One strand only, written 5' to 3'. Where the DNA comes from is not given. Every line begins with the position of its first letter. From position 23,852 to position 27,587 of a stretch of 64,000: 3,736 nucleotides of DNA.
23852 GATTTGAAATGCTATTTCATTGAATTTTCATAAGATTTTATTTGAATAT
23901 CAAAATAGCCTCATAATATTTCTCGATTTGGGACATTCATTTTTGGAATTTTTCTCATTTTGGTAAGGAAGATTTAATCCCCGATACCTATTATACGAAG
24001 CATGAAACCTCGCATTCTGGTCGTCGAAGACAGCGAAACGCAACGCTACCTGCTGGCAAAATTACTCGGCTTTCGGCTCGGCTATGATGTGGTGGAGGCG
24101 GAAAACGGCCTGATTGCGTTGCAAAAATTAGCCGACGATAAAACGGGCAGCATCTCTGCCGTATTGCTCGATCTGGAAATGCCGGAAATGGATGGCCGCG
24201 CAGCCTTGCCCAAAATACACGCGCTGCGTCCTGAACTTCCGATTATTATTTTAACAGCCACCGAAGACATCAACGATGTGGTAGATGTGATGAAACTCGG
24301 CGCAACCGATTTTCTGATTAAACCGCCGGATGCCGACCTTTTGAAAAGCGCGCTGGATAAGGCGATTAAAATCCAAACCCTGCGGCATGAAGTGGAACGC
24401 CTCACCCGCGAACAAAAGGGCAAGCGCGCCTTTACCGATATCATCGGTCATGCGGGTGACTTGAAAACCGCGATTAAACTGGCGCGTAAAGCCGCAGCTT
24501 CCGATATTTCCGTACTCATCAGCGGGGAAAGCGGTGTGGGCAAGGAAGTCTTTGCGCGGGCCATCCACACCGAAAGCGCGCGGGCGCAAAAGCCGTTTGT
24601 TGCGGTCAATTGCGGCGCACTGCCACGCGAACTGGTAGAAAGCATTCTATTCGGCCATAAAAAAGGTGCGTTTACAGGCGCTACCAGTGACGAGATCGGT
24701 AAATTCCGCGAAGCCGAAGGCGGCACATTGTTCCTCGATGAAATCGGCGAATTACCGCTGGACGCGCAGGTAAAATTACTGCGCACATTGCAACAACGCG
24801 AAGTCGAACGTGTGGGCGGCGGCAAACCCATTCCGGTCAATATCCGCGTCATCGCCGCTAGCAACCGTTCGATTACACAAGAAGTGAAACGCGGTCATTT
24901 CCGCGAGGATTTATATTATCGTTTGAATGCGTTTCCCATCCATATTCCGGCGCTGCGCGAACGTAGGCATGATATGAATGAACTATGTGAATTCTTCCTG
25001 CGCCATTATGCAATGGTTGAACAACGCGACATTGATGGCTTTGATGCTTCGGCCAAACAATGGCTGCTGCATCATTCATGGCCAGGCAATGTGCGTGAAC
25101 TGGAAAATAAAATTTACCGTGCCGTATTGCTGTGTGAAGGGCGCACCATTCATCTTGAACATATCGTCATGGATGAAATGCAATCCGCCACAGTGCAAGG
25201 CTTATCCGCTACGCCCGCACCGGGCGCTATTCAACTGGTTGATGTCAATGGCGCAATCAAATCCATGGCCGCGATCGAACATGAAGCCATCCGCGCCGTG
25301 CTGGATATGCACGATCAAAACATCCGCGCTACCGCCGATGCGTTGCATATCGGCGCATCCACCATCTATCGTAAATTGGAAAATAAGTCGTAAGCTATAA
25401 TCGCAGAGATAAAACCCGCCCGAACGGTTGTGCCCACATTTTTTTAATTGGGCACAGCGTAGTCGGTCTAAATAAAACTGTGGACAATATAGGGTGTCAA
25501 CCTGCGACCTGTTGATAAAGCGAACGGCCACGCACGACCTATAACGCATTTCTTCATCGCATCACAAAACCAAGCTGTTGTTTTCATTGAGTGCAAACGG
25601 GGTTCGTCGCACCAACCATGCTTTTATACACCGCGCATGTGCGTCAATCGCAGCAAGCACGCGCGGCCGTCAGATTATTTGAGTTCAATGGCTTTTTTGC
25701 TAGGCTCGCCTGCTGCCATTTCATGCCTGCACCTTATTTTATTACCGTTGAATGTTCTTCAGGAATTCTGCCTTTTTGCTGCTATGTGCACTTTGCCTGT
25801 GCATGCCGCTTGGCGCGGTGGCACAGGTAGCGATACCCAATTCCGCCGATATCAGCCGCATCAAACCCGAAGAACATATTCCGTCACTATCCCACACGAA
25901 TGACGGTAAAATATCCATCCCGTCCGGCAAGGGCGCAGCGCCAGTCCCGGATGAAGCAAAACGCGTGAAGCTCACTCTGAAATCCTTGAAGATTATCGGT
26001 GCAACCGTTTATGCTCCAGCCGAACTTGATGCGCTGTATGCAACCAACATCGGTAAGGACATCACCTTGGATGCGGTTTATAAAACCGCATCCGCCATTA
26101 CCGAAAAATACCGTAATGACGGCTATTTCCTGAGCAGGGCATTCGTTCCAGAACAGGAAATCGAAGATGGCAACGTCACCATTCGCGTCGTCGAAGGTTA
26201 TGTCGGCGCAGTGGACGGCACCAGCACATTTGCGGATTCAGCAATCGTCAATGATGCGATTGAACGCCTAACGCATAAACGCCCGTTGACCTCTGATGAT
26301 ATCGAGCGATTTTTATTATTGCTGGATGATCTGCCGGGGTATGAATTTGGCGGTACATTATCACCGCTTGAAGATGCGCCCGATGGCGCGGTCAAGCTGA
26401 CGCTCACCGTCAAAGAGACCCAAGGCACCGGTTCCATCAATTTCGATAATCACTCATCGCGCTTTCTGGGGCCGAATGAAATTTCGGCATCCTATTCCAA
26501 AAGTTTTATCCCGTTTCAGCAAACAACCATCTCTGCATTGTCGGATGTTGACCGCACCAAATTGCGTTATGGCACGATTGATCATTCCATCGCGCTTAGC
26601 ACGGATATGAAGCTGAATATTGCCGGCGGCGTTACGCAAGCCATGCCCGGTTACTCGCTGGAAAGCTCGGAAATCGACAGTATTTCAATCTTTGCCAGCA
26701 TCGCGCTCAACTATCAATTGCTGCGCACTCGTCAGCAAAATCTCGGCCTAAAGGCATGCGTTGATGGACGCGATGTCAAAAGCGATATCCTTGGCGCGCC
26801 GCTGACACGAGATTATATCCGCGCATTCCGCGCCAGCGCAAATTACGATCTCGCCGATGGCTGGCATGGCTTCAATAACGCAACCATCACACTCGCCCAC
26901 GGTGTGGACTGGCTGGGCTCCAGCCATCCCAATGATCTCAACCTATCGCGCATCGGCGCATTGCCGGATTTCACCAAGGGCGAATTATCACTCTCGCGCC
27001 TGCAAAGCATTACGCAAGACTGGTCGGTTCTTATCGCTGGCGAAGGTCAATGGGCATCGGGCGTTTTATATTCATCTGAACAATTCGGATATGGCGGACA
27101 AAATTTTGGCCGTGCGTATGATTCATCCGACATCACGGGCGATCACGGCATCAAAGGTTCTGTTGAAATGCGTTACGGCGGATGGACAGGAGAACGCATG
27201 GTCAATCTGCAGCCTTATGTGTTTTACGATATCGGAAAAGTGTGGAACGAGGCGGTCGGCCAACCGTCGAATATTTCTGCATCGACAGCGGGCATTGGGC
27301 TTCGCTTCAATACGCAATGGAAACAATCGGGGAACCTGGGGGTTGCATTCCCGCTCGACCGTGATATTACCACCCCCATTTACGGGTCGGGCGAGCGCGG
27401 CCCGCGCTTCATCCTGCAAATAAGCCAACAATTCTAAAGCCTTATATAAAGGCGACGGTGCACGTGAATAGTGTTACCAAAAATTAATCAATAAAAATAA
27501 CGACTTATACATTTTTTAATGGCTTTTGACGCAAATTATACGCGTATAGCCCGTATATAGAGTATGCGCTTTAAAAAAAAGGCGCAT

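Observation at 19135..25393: Signalling module: two response regulators with a novel N-terminal domain, a truncated hemoglobin and a PAS/HPt hybrid kinase in one operon, plus a divergent sigma-54 activator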

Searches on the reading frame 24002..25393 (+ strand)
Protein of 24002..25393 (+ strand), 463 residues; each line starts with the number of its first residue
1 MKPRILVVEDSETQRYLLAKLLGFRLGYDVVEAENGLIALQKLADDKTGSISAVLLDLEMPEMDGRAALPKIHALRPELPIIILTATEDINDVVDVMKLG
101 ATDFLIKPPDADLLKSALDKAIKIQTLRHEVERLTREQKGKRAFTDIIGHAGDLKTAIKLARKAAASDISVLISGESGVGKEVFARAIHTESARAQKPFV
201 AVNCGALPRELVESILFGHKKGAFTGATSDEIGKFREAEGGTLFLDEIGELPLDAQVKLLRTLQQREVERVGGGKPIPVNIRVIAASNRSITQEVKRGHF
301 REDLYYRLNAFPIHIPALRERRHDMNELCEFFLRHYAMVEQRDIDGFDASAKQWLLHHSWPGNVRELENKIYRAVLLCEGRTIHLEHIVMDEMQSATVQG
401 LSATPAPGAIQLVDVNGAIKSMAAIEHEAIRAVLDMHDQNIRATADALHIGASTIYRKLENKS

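Call 3: search_protein_families(library=pfam, proteins=[window:24002-25393:+], max_evalue=0.1)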
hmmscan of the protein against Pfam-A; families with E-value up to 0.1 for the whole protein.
window:24002-25393:+ (463 aa): 16 families
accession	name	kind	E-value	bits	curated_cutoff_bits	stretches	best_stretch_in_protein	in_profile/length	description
PF00158.32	Sigma54_activat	-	4.8e-71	238.3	20.2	1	147-314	1-168/168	Sigma-54 interaction domain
PF00072.30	Response_reg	-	8.3e-25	87.6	30.2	1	5-118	1-110/111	Response regulator receiver domain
PF25601.1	AAA_lid_14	-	1.7e-21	76.3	27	1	319-391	1-73/87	AAA+ ATPase lid domain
PF14532.12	Sigma54_activ_2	-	1e-19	71.6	25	1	163-318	16-138/138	Sigma-54 interaction domain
PF07728.20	AAA_5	-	1.4e-07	32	22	1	171-290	2-124/139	AAA domain (dynein-related subfamily)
PF02954.25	HTH_8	-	3.7e-05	23.8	22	1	422-460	2-40/42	Bacterial regulatory protein, Fis family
PF01078.27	Mg_chelatase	-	0.00012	22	20.3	0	227-294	94-163/207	Magnesium chelatase, subunit ChlI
PF00004.35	AAA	-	0.00015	22.6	21.2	1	171-297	1-120/131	ATPase family associated with various cellular activities (AAA)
PF13191.12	AAA_16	-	0.015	16.3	32.6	1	167-217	22-75/167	AAA ATPase domain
PF13556.12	HTH_30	-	0.015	15.5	27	1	430-460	5-34/59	PucR C-terminal helix-turn-helix domain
PF07724.20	AAA_2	-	0.023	15.2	27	1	169-296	4-132/166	AAA domain (Cdc48 subfamily)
PF00534.26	Glycos_transf_1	-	0.027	14.5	26.4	0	90-135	124-169/172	Glycosyl transferases group 1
PF00493.29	MCM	-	0.046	13.3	23.3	1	164-289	53-173/224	MCM P-loop domain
PF20720.3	nSTAND3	-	0.051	13.7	27.2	0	157-195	6-44/155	Novel STAND NTPase 3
PF13401.12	AAA_22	-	0.081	13.7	27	0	171-263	8-107/130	AAA domain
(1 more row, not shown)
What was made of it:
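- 24002..25393 (+): NtrC-class sigma-54 enhancer-binding protein, 463 aa: receiver (D57), AAA+ domain (Walker A at 175-182, GAFTGA at 222-227), and HTH_8. Pfam (call 3).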

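Call 4: search_protein_families(library=ncbifam, proteins=[window:24002-25393:+], max_evalue=0.1)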
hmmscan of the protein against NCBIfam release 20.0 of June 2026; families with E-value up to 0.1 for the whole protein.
window:24002-25393:+ (463 aa): 110 families (the best 25 are shown)
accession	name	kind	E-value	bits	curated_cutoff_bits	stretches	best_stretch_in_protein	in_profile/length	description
NF008469.0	PRK11361.1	equivalog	4.3e-119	398.2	714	1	4-460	6-452/461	acetoacetate metabolism transcriptional regulator AtoC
TIGR02915.1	PEP_resp_reg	equivalog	5.9e-111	371.4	502.6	1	6-460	2-440/445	PEP-CTERM-box response regulator transcription factor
TIGR01818.1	ntrC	equivalog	7.8e-111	371.1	558.6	1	5-395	1-384/463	nitrogen regulation protein NR(I)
NF041946.1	LuxO_transreg_Vib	equivalog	1.7e-109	366.7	800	1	25-461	18-459/463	quorum-sensing sigma-54 dependent transcriptional regulator LuxO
NF050807.1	TransRegFlbDCaul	equivalog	1.2e-105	354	750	1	19-461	16-437/454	sigma-54-dependent transcriptional regulator FlbD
NF007689.0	PRK10365.1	equivalog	8.4e-104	347.8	760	1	5-459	8-439/441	sigma-54-dependent response regulator transcription factor ZraR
NF041552.1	TF_PrdR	equivalog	1.3e-100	337.4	795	1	114-461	240-575/577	sigma-54 dependent transcriptional regulator PrdR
TIGR01817.1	nifA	equivalog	2.5e-100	336.8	528.85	1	124-432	177-476/534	nif-specific transcriptional activator NifA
NF003451.0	PRK05022.1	equivalog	1.3e-99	334.3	476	1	113-457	154-503/512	nitric oxide reductase transcriptional regulator NorR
NF011695.0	PRK15115.1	equivalog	6.7e-99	331.6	763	1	5-383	9-373/445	two-component system response regulator GlrR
NF049963.1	RespRegFlgRCampy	domain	1.8e-94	317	750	1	35-398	33-387/429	fla regulon two-component system response regulator FlgR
NF038308.1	RNA_repair_RtcR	equivalog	1e-91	308.4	650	1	91-452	124-501/530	RNA repair transcriptional activator RtcR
NF008176.1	PRK10923.1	equivalog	2.4e-91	306.7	620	1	4-396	5-389/469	nitrogen regulation protein NR(I)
NF051870.1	NAssimRespRegNtrX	equivalog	4.1e-89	299.5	600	1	5-460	4-448/452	nitrogen assimilation response regulator NtrX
NF041906.1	V4R_TF_MobR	exception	1.9e-85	287.4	999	1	137-457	224-539/544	phenol degradation transcriptional regulator MobR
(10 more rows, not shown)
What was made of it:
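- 24002..25393 (+): NCBIfam AtoC/NtrC/LuxO-like hits, all below equivalog cut-offs (call 4).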

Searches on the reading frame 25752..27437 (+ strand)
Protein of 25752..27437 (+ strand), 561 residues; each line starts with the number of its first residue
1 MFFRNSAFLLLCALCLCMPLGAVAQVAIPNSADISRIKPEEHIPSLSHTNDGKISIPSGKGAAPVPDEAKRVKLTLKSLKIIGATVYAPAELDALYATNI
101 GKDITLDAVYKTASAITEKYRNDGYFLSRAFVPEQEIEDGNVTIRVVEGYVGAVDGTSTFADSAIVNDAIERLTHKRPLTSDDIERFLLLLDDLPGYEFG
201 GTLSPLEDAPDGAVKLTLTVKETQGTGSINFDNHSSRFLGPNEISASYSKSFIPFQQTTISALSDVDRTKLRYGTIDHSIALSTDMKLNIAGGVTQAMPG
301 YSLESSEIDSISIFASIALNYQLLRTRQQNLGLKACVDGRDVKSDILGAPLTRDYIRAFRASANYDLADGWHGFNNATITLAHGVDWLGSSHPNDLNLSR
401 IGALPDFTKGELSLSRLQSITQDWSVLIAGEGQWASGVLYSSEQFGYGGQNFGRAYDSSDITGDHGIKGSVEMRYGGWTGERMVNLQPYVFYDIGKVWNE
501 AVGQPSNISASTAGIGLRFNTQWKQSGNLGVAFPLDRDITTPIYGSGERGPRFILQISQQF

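Call 3: search_protein_families(library=pfam, proteins=[window:25752-27437:+], max_evalue=0.1)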
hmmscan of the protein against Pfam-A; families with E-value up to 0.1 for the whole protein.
window:25752-27437:+ (561 aa): 4 families
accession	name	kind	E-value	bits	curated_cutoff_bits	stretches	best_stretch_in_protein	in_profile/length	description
PF08479.16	POTRA_2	-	3.2e-18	65.8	24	1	75-149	2-76/76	POTRA domain, ShlB-type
PF03865.19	ShlB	-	2.6e-17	63.7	22.7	1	315-518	112-310/311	Haemolysin secretion/activation protein ShlB/FhaC/HecB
PF07244.20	POTRA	-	2.3e-05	25.4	21.3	1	76-149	3-79/79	Surface antigen variable number repeat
PF01103.29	Omp85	-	0.0002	21.4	24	1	439-521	193-293/325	Omp85 superfamily domain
